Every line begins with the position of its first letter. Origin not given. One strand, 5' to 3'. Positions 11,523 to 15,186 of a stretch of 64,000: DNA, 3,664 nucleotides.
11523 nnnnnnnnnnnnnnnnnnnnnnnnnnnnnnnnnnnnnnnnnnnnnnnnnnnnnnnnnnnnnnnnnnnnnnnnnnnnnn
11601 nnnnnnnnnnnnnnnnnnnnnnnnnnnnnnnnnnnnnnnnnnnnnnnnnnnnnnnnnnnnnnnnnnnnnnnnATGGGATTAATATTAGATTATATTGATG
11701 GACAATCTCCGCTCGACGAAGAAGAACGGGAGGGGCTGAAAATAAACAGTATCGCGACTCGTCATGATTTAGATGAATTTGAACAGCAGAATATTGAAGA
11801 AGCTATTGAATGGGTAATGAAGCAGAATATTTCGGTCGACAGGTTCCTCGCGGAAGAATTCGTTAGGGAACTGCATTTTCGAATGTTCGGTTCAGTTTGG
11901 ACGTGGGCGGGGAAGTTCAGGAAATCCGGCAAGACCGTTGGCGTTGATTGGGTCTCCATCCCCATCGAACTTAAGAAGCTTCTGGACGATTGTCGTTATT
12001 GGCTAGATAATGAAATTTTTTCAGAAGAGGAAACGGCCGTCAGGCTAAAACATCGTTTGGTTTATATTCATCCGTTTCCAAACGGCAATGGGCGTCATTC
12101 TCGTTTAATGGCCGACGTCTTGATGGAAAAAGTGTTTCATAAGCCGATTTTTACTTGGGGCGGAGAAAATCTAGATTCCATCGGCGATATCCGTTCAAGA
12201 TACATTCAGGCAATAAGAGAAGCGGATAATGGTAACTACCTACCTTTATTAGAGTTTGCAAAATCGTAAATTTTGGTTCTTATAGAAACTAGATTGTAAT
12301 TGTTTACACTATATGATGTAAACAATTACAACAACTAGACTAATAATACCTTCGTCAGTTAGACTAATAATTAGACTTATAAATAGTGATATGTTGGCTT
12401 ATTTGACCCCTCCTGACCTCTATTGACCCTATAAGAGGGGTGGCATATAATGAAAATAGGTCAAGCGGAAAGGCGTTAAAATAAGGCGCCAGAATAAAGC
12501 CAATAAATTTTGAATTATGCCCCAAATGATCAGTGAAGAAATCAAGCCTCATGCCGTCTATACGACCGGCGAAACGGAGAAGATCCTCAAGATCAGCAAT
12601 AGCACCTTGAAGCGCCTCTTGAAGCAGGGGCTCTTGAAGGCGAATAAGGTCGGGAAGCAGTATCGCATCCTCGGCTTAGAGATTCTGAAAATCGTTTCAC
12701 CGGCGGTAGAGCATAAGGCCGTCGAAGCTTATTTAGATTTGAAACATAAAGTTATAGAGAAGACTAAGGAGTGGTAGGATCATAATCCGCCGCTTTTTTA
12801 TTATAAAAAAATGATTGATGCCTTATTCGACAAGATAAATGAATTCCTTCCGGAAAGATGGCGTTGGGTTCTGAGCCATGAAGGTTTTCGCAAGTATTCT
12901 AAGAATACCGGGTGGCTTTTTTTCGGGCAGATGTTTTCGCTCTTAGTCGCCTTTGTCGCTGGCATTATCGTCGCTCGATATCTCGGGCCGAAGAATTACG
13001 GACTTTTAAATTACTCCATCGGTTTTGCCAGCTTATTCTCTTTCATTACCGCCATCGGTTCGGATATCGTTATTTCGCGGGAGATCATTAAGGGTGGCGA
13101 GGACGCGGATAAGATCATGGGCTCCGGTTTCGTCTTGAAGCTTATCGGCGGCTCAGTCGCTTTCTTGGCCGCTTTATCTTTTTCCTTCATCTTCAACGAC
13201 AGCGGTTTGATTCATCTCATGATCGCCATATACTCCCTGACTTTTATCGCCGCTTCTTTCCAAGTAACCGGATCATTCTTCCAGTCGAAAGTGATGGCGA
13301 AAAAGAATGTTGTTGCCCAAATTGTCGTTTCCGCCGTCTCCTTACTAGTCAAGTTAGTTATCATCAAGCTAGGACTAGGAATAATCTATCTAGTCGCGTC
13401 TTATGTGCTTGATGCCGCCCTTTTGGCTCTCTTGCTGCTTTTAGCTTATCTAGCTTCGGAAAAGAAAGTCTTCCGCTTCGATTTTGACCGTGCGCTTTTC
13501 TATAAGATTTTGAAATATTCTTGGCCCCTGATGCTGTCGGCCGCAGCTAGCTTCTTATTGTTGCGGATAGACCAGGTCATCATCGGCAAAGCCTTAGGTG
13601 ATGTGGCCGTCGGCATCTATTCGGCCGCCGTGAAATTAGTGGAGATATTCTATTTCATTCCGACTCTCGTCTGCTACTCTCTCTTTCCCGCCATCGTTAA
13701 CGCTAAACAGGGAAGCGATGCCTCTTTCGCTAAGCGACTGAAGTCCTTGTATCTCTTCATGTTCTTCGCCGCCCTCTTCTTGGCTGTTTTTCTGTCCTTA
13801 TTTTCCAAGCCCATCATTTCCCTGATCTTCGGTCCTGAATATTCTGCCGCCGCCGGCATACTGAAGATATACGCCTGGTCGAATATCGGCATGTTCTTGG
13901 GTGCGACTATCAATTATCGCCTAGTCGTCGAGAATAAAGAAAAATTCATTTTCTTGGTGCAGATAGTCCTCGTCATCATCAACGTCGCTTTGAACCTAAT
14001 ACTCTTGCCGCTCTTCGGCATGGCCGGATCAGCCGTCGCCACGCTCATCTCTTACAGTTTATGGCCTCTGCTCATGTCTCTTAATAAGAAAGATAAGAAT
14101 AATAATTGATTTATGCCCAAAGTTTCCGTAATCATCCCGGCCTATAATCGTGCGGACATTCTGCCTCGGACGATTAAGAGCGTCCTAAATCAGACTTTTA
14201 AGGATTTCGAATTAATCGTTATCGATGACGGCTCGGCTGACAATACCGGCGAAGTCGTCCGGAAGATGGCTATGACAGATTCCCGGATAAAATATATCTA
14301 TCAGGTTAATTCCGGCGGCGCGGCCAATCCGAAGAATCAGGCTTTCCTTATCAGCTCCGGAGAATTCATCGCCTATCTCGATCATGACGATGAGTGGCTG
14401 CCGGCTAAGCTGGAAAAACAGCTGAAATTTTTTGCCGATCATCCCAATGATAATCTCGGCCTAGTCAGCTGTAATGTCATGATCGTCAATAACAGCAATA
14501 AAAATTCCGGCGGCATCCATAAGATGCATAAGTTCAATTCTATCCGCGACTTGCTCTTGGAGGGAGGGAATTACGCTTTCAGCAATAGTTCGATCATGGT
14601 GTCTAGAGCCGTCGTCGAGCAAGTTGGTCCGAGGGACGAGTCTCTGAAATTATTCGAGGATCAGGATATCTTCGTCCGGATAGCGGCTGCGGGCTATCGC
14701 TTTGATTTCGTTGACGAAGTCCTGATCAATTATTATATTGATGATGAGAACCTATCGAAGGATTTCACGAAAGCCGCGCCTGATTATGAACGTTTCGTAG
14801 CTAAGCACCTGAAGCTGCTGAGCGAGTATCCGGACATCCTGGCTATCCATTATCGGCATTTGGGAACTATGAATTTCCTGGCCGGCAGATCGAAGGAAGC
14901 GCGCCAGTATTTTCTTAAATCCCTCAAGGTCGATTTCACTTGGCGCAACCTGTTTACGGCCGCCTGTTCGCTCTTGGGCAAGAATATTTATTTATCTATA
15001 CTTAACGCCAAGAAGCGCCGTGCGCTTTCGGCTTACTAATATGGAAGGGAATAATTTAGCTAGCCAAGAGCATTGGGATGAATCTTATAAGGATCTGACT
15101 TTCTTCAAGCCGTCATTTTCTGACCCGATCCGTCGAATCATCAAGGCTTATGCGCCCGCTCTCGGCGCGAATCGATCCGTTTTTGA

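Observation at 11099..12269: HTH-Fic 'mobile mystery protein A/B' module inserted inside a glycan-biosynthesis cluster; the A protein carries a possible Fic-inhibitory motif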

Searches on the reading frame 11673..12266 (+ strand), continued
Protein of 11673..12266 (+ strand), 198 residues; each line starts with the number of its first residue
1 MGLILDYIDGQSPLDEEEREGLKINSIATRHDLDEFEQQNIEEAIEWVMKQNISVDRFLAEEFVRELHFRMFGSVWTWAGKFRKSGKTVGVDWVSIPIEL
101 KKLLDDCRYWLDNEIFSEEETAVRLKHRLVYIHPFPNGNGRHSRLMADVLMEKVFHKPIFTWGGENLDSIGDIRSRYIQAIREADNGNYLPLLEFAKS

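Call 71: search_protein_families(library=pfam, proteins=[L102:6038-7675:+], max_evalue=0.001)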
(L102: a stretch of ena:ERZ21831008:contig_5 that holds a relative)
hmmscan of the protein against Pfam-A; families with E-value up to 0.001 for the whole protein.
L102:6038-7675:+ (546 aa): 0 families

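Call 96: search_dna_similar(query=window:11673-12266:+, collection=plasmids, mode=protein, max_evalue=1e-20, max_rows=25)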
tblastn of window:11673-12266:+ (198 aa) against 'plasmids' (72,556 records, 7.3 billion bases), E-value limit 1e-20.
Records with a match: 254; places in all: 257; records where one place covers at least 80% of the query: 250.
Best place of each record, by identity: <60% 254.
By first word of the organism name: Agrobacterium 100; Rhizobium 50; Coxiella 19; Sinorhizobium 17; Vibrio 17; Bradyrhizobium 12; Ensifer 7; Neorhizobium 5; Candidatus 3; Shewanella 3; and 18 more.
By predicted mobility (MOB-suite, as given by PLSDB): non-mobilizable 128; conjugative 101; mobilizable 25.
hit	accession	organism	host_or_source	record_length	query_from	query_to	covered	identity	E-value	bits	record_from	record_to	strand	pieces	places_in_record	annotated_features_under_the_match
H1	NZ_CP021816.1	Sinorhizobium meliloti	Medicago truncatula,Single Cell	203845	12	198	94%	53.7%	1e-61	213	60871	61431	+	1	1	mobile mystery protein B | DUF3991 and toprim domain-containing protein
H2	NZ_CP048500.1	Agrobacterium tumefaciens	walnut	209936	12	198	94%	53.2%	4e-61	212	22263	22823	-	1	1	mobile mystery protein B | DUF3991 and toprim domain-containing protein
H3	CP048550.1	Agrobacterium tumefaciens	walnut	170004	12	198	94%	52.7%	3e-60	209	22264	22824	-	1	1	mobile mystery protein B | DUF3991 domain-containing protein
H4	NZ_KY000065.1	Agrobacterium radiobacter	-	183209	12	198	94%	52.7%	4e-60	209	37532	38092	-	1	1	mobile mystery protein B | DUF3991 and toprim domain-containing protein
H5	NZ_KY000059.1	Agrobacterium radiobacter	-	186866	12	198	94%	52.7%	4e-60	209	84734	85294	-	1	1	mobile mystery protein B | DUF3991 and toprim domain-containing protein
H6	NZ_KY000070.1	Agrobacterium radiobacter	-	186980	12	198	94%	52.7%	4e-60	209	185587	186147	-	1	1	mobile mystery protein B | DUF3991 and toprim domain-containing protein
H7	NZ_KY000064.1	Agrobacterium radiobacter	-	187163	12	198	94%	52.7%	4e-60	209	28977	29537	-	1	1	mobile mystery protein B | DUF3991 and toprim domain-containing protein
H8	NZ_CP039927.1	Agrobacterium tumefaciens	-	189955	12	198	94%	52.7%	4e-60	209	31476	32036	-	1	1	mobile mystery protein B | DUF3991 and toprim domain-containing protein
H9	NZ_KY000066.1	Agrobacterium deltaense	-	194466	12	198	94%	52.7%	4e-60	209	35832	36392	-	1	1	mobile mystery protein B | DUF3991 and toprim domain-containing protein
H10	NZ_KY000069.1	Agrobacterium deltaense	-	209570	12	198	94%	52.7%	4e-60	209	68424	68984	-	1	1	mobile mystery protein B | DUF3991 and toprim domain-containing protein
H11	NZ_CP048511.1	Agrobacterium tumefaciens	walnut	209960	12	198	94%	52.7%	4e-60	209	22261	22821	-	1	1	mobile mystery protein B | DUF3991 and toprim domain-containing protein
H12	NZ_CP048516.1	Agrobacterium tumefaciens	walnut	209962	12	198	94%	52.7%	4e-60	209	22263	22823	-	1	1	mobile mystery protein B | DUF3991 and toprim domain-containing protein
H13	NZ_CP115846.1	Agrobacterium tumefaciens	willow,cell culture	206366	12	198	94%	52.7%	6e-60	208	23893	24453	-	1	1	mobile mystery protein B | DUF3991 and toprim domain-containing protein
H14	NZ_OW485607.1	Rhodovastum atsumiense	-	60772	2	198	99%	49.7%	1e-55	196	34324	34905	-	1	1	mobile mystery protein B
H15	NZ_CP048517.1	Agrobacterium tumefaciens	walnut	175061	12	198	94%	52.1%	2e-60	209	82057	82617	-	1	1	mobile mystery protein B | DUF3991 and toprim domain-containing protein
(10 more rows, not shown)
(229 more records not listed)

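Call 97: search_dna_similar(query=window:11673-12266:+, collection=phages, mode=protein, max_evalue=1e-20, max_rows=15)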
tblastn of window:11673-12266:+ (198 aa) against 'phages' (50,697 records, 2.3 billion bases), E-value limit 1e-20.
No match.

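Call 98: search_dna_similar(query=window:11673-12266:+, collection=plasmids, mode=protein, max_evalue=1e-20, max_rows=45, rows=spread)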
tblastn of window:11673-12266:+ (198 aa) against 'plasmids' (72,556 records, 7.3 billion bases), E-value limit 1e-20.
Records with a match: 254; places in all: 257; records where one place covers at least 80% of the query: 250.
Best place of each record, by identity: <60% 254.
By first word of the organism name: Agrobacterium 100; Rhizobium 50; Coxiella 19; Sinorhizobium 17; Vibrio 17; Bradyrhizobium 12; Ensifer 7; Neorhizobium 5; Candidatus 3; Shewanella 3; and 18 more.
By predicted mobility (MOB-suite, as given by PLSDB): non-mobilizable 128; conjugative 101; mobilizable 25.
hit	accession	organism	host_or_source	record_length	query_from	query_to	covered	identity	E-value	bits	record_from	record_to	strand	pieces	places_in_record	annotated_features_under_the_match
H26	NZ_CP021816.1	Sinorhizobium meliloti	Medicago truncatula,Single Cell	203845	12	198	94%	53.7%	1e-61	213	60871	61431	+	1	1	mobile mystery protein B | DUF3991 and toprim domain-containing protein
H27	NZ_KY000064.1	Agrobacterium radiobacter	-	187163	12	198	94%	52.7%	4e-60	209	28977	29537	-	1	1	mobile mystery protein B | DUF3991 and toprim domain-containing protein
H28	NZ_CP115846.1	Agrobacterium tumefaciens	willow,cell culture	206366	12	198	94%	52.7%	6e-60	208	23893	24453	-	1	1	mobile mystery protein B | DUF3991 and toprim domain-containing protein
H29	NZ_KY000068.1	Agrobacterium deltaense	-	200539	12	198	94%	52.1%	6e-60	208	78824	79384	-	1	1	mobile mystery protein B | DUF3991 and toprim domain-containing protein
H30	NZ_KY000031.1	Agrobacterium tumefaciens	-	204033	12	198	94%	52.1%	8e-60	208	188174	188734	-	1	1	mobile mystery protein B | DUF3991 and toprim domain-containing protein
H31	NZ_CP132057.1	Agrobacterium fabrum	Salix sp.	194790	12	198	94%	52.1%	1e-59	207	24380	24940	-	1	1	mobile mystery protein B | DUF3991 and toprim domain-containing protein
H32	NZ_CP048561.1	Agrobacterium fabrum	walnut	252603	12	198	94%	52.1%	1e-59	207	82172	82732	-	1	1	mobile mystery protein B | DUF3991 and toprim domain-containing protein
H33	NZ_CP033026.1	Agrobacterium fabrum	Prunus sp.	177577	12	198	94%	52.1%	2e-59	207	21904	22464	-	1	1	mobile mystery protein B | DUF3991 and toprim domain-containing protein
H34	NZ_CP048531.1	Agrobacterium tumefaciens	walnut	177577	12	198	94%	52.1%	2e-59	207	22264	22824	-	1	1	mobile mystery protein B | DUF3991 and toprim domain-containing protein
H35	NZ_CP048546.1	Agrobacterium tumefaciens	walnut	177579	12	198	94%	52.1%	2e-59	207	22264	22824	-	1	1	mobile mystery protein B | DUF3991 and toprim domain-containing protein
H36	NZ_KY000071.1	Agrobacterium radiobacter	-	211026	12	198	94%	52.1%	2e-59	207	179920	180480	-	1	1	mobile mystery protein B | DUF3991 and toprim domain-containing protein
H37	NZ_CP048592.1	Agrobacterium tumefaciens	walnut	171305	12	198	94%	51.6%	1e-59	207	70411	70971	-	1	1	mobile mystery protein B | DUF3991 and toprim domain-containing protein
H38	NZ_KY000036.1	Agrobacterium fabrum str. C58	-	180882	12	198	94%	51.6%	1e-59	207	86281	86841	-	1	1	mobile mystery protein B | DUF3991 and toprim domain-containing protein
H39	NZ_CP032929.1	Agrobacterium tumefaciens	Rubus sp.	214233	12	198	94%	51.6%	1e-59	207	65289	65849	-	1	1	mobile mystery protein B | DUF3991 and toprim domain-containing protein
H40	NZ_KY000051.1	Agrobacterium tumefaciens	-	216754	12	198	94%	51.6%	1e-59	207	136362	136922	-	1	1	mobile mystery protein B | DUF3991 and toprim domain-containing protein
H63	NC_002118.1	Coxiella burnetii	-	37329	27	197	86%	48.8%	3e-45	166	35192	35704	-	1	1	mobile mystery protein B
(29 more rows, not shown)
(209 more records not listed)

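Call 99: get_annotated_region(hit=H63, flank=1800)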
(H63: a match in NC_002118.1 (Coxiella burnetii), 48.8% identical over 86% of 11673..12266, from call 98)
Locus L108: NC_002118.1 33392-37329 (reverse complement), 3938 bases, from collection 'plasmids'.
description: Coxiella burnetii plasmid QpH1, complete sequence
organism: Coxiella burnetii (NCBI taxid 777)
taxonomy: Bacteria; Pseudomonadota; Gammaproteobacteria; Legionellales; Coxiellaceae; Coxiella; Coxiella burnetii
host: -; source: -; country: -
typing (MOB-suite, as given by PLSDB): non-mobilizable; replicon rep_cluster_478
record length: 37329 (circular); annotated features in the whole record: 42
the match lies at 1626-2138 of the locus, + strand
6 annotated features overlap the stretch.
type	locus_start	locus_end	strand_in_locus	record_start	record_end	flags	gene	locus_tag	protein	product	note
CDS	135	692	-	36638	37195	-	-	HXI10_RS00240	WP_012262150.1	hypothetical protein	-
CDS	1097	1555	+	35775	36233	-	-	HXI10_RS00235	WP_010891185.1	mobile mystery protein A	-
CDS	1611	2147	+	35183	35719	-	-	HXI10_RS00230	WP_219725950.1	mobile mystery protein B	-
CDS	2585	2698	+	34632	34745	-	-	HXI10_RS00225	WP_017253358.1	hypothetical protein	-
CDS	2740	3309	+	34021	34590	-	-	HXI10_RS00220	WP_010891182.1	site-specific integrase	-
CDS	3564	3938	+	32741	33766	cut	cpeA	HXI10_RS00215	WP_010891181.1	Dot/Icm T4SS effector CpeA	-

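Call 100: get_annotated_region(hit=H38, flank=2500)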
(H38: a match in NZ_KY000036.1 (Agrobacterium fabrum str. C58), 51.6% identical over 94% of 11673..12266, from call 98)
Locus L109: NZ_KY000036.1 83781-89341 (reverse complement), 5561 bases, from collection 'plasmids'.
description: Agrobacterium fabrum str. C58 substr. GV3101 plasmid pTi_GV3101, complete sequence
organism: Agrobacterium fabrum str. C58 (NCBI taxid 176299)
taxonomy: Bacteria; Pseudomonadota; Alphaproteobacteria; Hyphomicrobiales; Rhizobiaceae; Agrobacterium; Agrobacterium fabrum; Agrobacterium fabrum str. C58
host: -; source: -; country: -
typing (MOB-suite, as given by PLSDB): conjugative; replicon rep_cluster_490; relaxase MOBQ; mating-pair formation MPF_T
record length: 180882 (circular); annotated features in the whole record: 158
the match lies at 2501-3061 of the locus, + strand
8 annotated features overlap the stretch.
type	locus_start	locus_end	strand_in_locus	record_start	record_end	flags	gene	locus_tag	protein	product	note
CDS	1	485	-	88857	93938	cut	-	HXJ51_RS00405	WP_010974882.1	lactate dehydrogenase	-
CDS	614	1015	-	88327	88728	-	-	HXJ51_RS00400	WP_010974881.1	DUF3085 domain-containing protein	-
CDS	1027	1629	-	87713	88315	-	-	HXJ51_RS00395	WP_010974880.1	DUF1419 domain-containing protein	-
CDS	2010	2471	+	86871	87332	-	-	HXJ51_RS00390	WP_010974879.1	mobile mystery protein A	-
CDS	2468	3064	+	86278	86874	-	-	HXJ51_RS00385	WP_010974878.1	mobile mystery protein B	-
CDS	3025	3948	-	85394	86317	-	-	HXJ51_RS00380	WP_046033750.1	DUF3991 and toprim domain-containing protein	-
CDS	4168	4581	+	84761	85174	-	-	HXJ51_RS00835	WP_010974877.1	hypothetical protein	-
CDS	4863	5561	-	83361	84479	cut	-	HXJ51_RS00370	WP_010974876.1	hypothetical protein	-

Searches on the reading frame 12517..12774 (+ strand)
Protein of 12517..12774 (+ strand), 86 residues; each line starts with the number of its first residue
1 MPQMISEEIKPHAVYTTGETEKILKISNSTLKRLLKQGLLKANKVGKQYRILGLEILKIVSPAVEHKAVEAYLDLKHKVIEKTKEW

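Call 4: search_protein_families(library=ncbifam, proteins=[window:12517-12774:+], max_evalue=0.01)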
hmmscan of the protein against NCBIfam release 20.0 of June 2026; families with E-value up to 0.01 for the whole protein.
window:12517-12774:+ (86 aa): 2 families
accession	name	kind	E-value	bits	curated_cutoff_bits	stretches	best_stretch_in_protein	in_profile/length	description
NF040990.2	MamR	equivalog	1.9e-11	44.1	100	1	5-58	34-87/91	magnetosome protein MamR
TIGR01764.1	excise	domain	2.4e-06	27.8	28.8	1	15-51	2-38/49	excisionase family DNA-binding protein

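Call 5: search_protein_families(library=pfam, proteins=[window:12517-12774:+], max_evalue=0.01)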
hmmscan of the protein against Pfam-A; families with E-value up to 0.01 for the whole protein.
window:12517-12774:+ (86 aa): 2 families
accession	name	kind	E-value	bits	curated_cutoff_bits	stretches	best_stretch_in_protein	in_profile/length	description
PF12728.13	HTH_17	-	5.3e-09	36.6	27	1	14-57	1-44/51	Helix-turn-helix domain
PF13411.12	MerR_1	-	0.007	16.9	21.6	1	15-51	1-37/69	MerR HTH family regulatory protein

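Call 22: search_protein_families(library=padloc, proteins=[window:12517-12774:+], max_evalue=0.01)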
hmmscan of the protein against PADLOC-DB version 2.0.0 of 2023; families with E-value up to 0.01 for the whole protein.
window:12517-12774:+ (86 aa): 2 families
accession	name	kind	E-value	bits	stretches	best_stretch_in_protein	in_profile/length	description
PDLC04133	mad1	-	2.8e-05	22.3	1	12-51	3-42/60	mads_1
PDLC01861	CARF3--CARF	-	0.0054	14.1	0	16-51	208-243/260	-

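Call 23: search_protein_families(library=phrogs, proteins=[window:12517-12774:+], max_evalue=0.001)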
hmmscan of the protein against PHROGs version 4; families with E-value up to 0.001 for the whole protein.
window:12517-12774:+ (86 aa): 2 families
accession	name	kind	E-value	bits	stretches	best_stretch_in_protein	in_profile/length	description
phrog_2907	-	integration and excision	0.00062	21.2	1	14-56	6-53/117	excisionase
phrog_66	-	integration and excision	0.00088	20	1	6-56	85-136/412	excisionase and transcriptional regulator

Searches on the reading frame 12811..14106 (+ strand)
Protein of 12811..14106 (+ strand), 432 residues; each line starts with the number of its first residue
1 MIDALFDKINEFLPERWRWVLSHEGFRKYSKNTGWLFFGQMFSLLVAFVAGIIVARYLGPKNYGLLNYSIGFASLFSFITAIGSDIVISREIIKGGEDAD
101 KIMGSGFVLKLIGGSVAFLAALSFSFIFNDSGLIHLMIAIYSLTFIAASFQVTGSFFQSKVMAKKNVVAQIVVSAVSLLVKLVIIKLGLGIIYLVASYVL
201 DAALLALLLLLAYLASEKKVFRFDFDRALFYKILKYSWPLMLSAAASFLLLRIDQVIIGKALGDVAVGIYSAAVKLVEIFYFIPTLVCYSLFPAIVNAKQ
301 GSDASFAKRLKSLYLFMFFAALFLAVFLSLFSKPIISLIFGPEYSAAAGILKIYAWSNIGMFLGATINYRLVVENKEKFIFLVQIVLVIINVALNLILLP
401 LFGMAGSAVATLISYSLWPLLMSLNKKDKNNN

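Call 4: search_protein_families(library=ncbifam, proteins=[window:12811-14106:+], max_evalue=0.01)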
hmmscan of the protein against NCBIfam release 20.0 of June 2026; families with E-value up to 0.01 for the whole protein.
window:12811-14106:+ (432 aa): 6 families
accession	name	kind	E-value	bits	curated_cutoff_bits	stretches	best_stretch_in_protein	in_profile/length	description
NF041871.1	Wzx_EPS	equivalog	1.7e-20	73.2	800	1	45-417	18-393/492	exopolysaccharide biosynthesis flippase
NF050818.1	PolSacchBiosHfsF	equivalog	5.5e-14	52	700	1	51-417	24-394/468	polysaccharide biosynthesis protein HfsF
NF007773.0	PRK10459.1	equivalog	1.1e-08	34.6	273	1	45-412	23-388/492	MOP flippase family protein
TIGR00797.1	matE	subfamily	6.5e-07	28.6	147.4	1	239-422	1-188/396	MATE family efflux transporter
NF047674.1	TeichurnBiosyTuaB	equivalog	1.1e-06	28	580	1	43-389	22-366/469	teichuronic acid biosynthesis protein TuaB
NF058658.1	Oglyco_Wzx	exception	4.5e-06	26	720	1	34-404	15-380/478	O-glycosylation flippase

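Call 5: search_protein_families(library=pfam, proteins=[window:12811-14106:+], max_evalue=0.01)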
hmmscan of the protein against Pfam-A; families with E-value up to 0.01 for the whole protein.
window:12811-14106:+ (432 aa): 3 families
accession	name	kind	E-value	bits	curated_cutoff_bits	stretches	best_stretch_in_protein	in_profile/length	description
PF01943.22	Polysacc_synt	-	1.1e-33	117.2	28.2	1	31-296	3-271/274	Polysaccharide biosynthesis protein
PF13440.11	Polysacc_synt_3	-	1.9e-22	80.3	23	1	53-347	1-291/293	Polysaccharide biosynthesis protein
PF03023.19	MurJ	-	0.00013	21.2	27.4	1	172-427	135-402/451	Lipid II flippase MurJ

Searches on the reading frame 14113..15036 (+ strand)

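Call 71: search_protein_families(library=pfam, proteins=[window:14113-15036:+], max_evalue=0.001)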
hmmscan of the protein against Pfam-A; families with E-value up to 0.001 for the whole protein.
window:14113-15036:+ (308 aa): 5 families
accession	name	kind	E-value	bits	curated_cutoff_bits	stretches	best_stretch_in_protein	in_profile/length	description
PF00535.33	Glycos_transf_2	-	7.4e-36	124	23.3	1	5-171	1-167/168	Glycosyl transferase family 2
PF10111.15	Glyco_tranf_2_2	-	4.3e-16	59.7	27.3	1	5-226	1-226/276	Glycosyltransferase like family 2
PF13641.12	Glyco_tranf_2_3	-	1.4e-13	51.8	27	1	2-205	1-209/230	Glycosyltransferase like family 2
PF13632.12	Glyco_trans_2_3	-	2.3e-06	28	27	1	86-207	2-123/198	Glycosyl transferase family group 2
PF13424.12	TPR_12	-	0.0009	19.8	30.1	0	212-273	13-74/77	Tetratricopeptide repeat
